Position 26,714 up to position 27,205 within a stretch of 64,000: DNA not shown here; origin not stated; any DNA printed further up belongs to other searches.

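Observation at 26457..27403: Phage-encoded ribosomal protein bS21 homolog, translationally coupled between dUTPase and a SleB-like lysin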

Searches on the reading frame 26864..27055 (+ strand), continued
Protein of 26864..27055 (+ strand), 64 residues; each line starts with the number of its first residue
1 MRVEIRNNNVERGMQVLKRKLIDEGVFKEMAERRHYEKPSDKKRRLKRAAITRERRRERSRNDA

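Call 27: search_solved_structures(query=window:26864-27055:+, max_evalue=0.01, show_alignments=4)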
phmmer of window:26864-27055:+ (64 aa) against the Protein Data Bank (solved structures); distinct sequences matched with E-value up to 0.01: 30.
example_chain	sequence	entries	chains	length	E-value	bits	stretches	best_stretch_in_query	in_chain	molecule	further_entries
5myj_AU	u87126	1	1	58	5.5e-05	26.7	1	6-54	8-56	30S ribosomal protein S21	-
9hig_U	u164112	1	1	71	8.2e-05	26.1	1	9-62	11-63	Small ribosomal subunit protein bS21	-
9i5v_9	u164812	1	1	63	0.00018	25.1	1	7-51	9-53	Small ribosomal subunit protein bS21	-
6zsc_AQ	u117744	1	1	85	0.00043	23.9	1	3-49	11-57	28S ribosomal protein S21, mitochondrial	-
6rw4_Q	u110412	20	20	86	0.00045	23.8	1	3-49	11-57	28S ribosomal protein S21, mitochondrial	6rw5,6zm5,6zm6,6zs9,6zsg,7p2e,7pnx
3j9m_AQ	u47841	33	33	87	0.00047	23.8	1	3-49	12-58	bS21m | 28S ribosomal protein S21, mitochondrial | MRPS21 isoform 1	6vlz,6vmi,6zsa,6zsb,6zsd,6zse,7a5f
8rri_AQ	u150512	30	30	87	0.00047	23.8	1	3-49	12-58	Small ribosomal subunit protein bS21m | MRPS21 isoform 1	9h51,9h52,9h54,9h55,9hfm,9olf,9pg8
6nu2_AQ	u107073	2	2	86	0.00054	23.6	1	3-48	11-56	28S ribosomal protein S21, mitochondrial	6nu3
3jd5_U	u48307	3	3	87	0.00063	23.4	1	3-52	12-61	28S ribosomal protein S21, mitochondrial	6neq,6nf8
5aj3_U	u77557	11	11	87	0.00063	23.4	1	3-52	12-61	MITORIBOSOMAL PROTEIN BS21M, MRPS21 | bS21m | Mitochondrial ribosomal protein S21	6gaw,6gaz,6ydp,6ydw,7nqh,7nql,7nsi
5aj4_AU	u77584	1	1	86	0.00064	23.4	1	3-52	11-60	MITORIBOSOMAL PROTEIN BS21M, MRPS21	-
9t0z_U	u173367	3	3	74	0.00072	23.2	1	7-59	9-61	Small ribosomal subunit protein bS21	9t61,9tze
9h90_u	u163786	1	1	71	0.00084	23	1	5-57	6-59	30S ribosomal protein S21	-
7pnt_Q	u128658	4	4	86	0.00097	22.8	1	3-52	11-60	28S ribosomal protein S21, mitochondrial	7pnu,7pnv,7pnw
6fxc_Au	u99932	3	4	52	0.0011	22.6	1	6-50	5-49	30S ribosomal protein S21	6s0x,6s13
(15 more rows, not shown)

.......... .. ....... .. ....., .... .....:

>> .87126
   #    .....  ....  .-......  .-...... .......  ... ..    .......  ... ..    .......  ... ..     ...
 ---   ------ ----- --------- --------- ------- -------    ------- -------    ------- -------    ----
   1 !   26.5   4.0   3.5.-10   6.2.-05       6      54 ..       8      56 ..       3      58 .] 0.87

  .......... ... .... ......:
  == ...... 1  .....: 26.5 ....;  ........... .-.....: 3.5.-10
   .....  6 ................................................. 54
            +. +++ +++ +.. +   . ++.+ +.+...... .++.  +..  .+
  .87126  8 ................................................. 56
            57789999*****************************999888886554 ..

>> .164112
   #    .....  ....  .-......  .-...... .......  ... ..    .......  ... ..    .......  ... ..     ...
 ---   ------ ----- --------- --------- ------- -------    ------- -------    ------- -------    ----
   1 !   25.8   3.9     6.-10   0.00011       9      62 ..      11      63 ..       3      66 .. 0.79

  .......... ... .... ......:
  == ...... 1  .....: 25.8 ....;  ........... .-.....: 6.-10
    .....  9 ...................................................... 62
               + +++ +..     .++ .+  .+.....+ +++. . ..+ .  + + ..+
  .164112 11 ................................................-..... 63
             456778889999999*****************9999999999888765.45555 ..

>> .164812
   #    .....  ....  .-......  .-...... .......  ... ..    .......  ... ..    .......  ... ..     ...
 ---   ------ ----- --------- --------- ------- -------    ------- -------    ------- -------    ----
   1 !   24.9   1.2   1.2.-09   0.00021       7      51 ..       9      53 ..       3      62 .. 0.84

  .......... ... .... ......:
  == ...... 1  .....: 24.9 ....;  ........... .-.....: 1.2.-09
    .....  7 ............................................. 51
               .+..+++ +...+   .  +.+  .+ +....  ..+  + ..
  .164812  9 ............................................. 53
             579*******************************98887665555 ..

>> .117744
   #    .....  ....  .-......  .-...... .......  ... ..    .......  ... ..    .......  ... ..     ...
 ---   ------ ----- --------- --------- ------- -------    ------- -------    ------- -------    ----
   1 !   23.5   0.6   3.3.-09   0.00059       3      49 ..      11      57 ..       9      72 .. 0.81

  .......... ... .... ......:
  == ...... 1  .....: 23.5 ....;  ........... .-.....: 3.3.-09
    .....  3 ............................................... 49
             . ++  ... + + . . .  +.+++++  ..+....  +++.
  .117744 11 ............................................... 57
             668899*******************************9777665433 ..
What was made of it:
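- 26864..27058 (+): Ribosomal protein bS21 homologue (64 aa, 22 K+R, net charge about +11). PDB bS21/bS21m chains match at E 5e-5 to 1e-2 (call 27).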

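Call 34: get_annotated_region(hit=H1, flank=2500)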
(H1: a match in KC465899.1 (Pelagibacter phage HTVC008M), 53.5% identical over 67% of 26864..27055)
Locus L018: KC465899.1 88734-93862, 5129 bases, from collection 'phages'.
description: Pelagibacter phage HTVC008M, complete genome.
organism: Pelagibacter phage HTVC008M (NCBI taxid 1283076)
taxonomy: Viruses; Duplodnaviria; Heunggongvirae; Uroviricota; Caudoviricetes; Kyanoviridae
host: Candidatus Pelagibacter ubique HTCC1062; source: -; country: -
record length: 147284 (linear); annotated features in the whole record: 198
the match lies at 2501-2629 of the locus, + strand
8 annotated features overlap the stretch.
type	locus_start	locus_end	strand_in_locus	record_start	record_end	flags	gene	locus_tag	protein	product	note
CDS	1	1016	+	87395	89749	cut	-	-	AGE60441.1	peptidase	-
CDS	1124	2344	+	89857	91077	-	-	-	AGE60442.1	cobalt chelatase subunit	CobS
CDS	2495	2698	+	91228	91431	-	-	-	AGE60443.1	30S ribosomal protein S21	-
CDS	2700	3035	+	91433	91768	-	-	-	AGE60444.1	hypothetical protein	-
CDS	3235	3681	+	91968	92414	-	-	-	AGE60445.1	heat shock protein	-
CDS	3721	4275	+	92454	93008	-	-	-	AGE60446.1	putative 2OG-Fe(II) oxygenase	-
CDS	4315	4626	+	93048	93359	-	-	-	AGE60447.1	hypothetical protein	-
CDS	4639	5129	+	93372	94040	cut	-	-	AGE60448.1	sliding clamp DNA polymerase accessory protein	-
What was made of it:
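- Closest known: bS21 of Pelagibacter phage HTVC008M. Different: There S21 sits between a CobS-like gene and hypothetical or heat-shock genes, not in a dUTPase-hydrolase operon (call 34).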

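Call 39: find_encoding_contigs(protein=P0111, flank=4000, max_places=1)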
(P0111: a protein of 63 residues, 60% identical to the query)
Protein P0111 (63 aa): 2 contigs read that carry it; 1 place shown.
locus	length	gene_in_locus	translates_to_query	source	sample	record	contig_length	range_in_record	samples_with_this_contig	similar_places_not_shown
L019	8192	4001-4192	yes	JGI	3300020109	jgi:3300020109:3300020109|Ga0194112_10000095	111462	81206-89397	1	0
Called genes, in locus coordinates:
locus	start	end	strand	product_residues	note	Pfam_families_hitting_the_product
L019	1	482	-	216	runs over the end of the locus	-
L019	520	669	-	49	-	-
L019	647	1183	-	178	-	-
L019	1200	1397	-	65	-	-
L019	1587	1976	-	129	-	-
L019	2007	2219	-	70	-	-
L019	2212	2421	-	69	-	-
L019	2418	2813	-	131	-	-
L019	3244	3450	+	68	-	-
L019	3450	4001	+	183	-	PF01503:PRA-PH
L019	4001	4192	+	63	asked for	PF01165:Ribosomal_S21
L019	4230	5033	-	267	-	-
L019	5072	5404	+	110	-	PF07486:Hydrolase_2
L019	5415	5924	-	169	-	-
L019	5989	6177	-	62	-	-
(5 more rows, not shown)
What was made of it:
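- It remains where the upstream dUTPase has been replaced by a non-homologous pyrophosphatase (call 39).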

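Call 40: find_encoding_contigs(protein=P0103, flank=4000, max_places=1)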
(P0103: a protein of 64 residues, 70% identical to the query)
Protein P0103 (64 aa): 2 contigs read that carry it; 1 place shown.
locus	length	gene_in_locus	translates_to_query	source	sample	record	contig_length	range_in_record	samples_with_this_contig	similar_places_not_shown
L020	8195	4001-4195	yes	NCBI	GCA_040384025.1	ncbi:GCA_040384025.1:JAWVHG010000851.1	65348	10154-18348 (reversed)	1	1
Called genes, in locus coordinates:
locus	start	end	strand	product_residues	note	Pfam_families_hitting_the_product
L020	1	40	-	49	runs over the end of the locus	-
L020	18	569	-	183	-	-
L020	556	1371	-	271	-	-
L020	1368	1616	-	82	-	-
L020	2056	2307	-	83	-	-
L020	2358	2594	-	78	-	-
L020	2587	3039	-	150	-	-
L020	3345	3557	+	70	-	-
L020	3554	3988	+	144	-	PF00692:dUTPase, PF22769:DCD (weak)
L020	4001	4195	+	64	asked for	PF01165:Ribosomal_S21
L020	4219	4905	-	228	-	PF05265:DUF723 (faint), PF14311:DUF4379 (faint)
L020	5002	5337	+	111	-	PF07486:Hydrolase_2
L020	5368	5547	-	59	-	-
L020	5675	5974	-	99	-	-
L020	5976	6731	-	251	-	PF01145:Band_7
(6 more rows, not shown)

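Call 41: find_encoding_contigs(protein=P0107, flank=4000, max_places=1)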
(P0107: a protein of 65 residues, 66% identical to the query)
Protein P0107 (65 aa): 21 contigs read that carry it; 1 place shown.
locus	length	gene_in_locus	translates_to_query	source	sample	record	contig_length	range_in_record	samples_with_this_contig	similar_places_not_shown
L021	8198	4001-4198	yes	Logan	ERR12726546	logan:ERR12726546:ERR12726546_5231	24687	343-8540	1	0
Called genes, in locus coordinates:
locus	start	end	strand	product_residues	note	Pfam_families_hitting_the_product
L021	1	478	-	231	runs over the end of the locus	PF05265:DUF723 (faint), PF21817:CapR (faint), PF13455:MUG113 (faint), PF14311:DUF4379 (weak)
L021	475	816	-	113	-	-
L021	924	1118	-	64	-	-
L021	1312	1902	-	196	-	-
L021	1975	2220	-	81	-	-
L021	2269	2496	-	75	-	-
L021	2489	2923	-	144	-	-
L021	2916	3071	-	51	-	-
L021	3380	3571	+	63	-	-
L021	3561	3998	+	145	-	PF00692:dUTPase, PF22769:DCD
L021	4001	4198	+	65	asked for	PF01165:Ribosomal_S21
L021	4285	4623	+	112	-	PF07486:Hydrolase_2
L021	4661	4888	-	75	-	-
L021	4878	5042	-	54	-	-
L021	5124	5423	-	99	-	-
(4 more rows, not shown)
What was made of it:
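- Three distant relatives keep [small ORF]-[dUTPase or MazG-like pyrophosphatase]-[S21]-[Hydrolase_2] (calls 39-41).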

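Call 68: search_protein_families(library=padloc, proteins=[window:26864-27055:+], max_evalue=0.01)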
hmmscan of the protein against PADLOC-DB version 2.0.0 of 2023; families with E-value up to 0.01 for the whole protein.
window:26864-27055:+ (64 aa): 0 families

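Call 70: search_protein_representatives(protein=window:26864-27055:+)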
Query: 64 residues. Proteins with E-value up to 0.001 (for the whole library): 2617; up to 1e-10: 9; up to 1e-30: 0. The best 150 are listed.
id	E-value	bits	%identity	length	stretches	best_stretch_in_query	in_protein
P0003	2.1e-27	109.3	90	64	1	3-64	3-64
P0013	5.2e-24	98.6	80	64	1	1-64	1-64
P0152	1.1e-14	69.5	79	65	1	1-43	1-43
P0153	1.5e-14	69.1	49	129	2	2-61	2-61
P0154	1.7e-12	62.7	52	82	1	1-61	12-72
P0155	1.2e-11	60.0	44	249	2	2-60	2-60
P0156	3.4e-11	58.6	50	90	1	2-63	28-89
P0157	9.5e-11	57.2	55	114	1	1-60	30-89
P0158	9.8e-11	57.2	53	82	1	2-62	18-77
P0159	1.8e-10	56.3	56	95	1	4-61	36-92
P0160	2.2e-10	56.1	52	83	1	1-61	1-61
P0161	2.2e-10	56.1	53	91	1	1-62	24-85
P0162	3.6e-10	55.4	52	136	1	2-61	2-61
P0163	4.7e-10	55.0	53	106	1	1-62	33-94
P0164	4.8e-10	55.0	53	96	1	1-62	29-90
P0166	5.6e-10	54.8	48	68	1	1-61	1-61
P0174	1.0e-09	54.0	45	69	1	1-58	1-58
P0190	1.4e-09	53.6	48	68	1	2-59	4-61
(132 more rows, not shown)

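Call 72: list_cluster_members(proteins=[P0153, P0154, P0156, P0157, P0159, P0160, P0163, P0166, P0174, P0190])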
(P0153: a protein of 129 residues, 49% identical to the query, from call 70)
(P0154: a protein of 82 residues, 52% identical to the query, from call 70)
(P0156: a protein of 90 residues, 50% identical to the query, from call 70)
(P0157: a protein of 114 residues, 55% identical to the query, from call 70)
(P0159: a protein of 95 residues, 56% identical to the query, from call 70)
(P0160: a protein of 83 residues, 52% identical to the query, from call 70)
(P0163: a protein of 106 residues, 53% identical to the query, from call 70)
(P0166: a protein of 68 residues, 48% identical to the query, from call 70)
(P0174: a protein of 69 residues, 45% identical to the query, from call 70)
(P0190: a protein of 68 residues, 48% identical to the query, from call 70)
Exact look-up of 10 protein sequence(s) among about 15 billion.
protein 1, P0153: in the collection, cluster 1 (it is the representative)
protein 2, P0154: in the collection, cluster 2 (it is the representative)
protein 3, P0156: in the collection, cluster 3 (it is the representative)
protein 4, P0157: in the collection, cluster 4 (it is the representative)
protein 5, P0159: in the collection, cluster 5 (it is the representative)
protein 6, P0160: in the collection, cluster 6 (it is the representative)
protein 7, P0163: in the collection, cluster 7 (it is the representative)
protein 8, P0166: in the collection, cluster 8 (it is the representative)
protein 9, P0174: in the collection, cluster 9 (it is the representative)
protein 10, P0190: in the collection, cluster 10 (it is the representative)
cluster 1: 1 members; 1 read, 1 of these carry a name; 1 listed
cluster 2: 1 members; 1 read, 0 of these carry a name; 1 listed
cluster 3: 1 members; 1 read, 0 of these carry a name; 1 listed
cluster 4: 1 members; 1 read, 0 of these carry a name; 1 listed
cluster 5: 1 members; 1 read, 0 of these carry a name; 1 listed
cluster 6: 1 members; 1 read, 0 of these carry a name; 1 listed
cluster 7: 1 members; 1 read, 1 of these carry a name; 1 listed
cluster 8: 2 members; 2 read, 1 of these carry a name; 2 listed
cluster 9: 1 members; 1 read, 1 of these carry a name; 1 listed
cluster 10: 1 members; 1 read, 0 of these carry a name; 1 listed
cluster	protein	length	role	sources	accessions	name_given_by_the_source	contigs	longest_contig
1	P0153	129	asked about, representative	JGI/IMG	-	small subunit ribosomal protein S21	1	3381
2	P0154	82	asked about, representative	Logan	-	-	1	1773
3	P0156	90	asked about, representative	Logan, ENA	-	-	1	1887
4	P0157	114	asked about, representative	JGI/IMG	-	-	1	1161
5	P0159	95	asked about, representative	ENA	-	-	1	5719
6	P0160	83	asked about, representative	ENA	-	-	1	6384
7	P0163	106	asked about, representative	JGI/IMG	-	small subunit ribosomal protein S21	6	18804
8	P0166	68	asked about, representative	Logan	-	-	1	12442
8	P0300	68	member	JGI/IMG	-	small subunit ribosomal protein S21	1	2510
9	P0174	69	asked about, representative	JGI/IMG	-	small subunit ribosomal protein S21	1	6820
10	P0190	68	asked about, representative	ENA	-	-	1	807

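Call 79: predict_structure(alignment_id=A2)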
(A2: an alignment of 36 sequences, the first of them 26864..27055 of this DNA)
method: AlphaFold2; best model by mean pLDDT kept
length: 64 residues; sequences in the alignment: 36
mean_pLDDT: 85.3   pTM: 0.41
mean pLDDT of the five models: 85.3, 85.0, 82.7, 82.6, 81.2
residues with pLDDT >= 90: 13; 70-90: 50; 50-70: 1; < 50: 0
segments of 3 or more residues with pLDDT < 50: none
pLDDT, mean of each block of 10 residues (from residue 1): 81 88 84 79 90 92 80
secondary structure, 60 per line:
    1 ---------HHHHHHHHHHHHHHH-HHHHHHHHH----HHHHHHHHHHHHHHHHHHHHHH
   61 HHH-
elements in order: H10-24 H26-34 H39-63
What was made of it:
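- On Bacterial ribosomal protein bS21 (Pfam PF01165 / TIGR00030): The AF2 model has pLDDT 85.3 with helices 10-24, 26-34 and 39-63 (call 79).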

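Call 81: fold_search(model_id=the predicted structure, library=pdb)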
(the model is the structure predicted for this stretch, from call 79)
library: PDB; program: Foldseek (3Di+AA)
matches with E <= 10: 10; with E <= 0.001: 0
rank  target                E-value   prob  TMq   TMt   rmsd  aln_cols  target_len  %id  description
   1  8rd8_NV               1.2e-02  0.99  0.50  0.55   5.8        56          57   30  Cryo-EM structure of P. urativorans 70S ribosome in complex with hibernation factors Balon and RaiA (structure 1). (released 2024-02-21)
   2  6nu2_AQ               7.0e-02  0.92  0.49  0.38   9.4        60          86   30  Structural insights into unique features of the human mitochondrial ribosome recycling (released 2019-04-17)
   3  7m4u_u                7.6e-02  0.92  0.52  0.52   6.3        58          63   28  A. baumannii Ribosome-Eravacycline complex: 30S (released 2021-05-19)
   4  6rw4_Q                8.9e-02  0.92  0.51  0.39   8.7        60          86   30  Structure of human mitochondrial 28S ribosome in complex with mitochondrial IF3 (released 2020-06-03)
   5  9ojm_Q                8.9e-02  0.92  0.52  0.39   8.8        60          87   30  Human mitochondrial 28S PIC with tRNA and mtIF2 (released 2026-03-18)
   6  8fmw_U                4.6e-01  0.51  0.50  0.47   6.3        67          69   28  The structure of a hibernating ribosome in the Lyme disease pathogen (released 2023-11-08)
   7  8a22_Bt               5.9e-01  0.72  0.57  0.49   6.3        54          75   22  Structure of the mitochondrial ribosome from Polytomella magna (released 2022-11-16)
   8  9evs_S                1.3e+00  0.41  0.55  0.48   5.2        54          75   18  Structure of the flowering plant mitoribosome with P-site tRNA (released 2025-09-03)
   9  7boi_U                1.6e+00  0.23  0.46  0.45   6.0        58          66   28  Bacterial 30S ribosomal subunit assembly complex state F (multibody refinement for body domain of 30S ribosome) (released 2021-07-07)
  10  6xyw_Bs               4.2e+00  0.13  0.53  0.52   7.1        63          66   24  Structure of the plant mitochondrial ribosome (released 2020-04-15)
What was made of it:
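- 26864..27058 (+): The AF2 model has pLDDT 85.3 and all 10 Foldseek hits are bS21 chains (calls 79, 81).
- On Bacterial ribosomal protein bS21 (Pfam PF01165 / TIGR00030): The best has probability 0.99 and TM about 0.5, but its E-value is only 0.012, as expected for a short non-globular protein (call 81).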
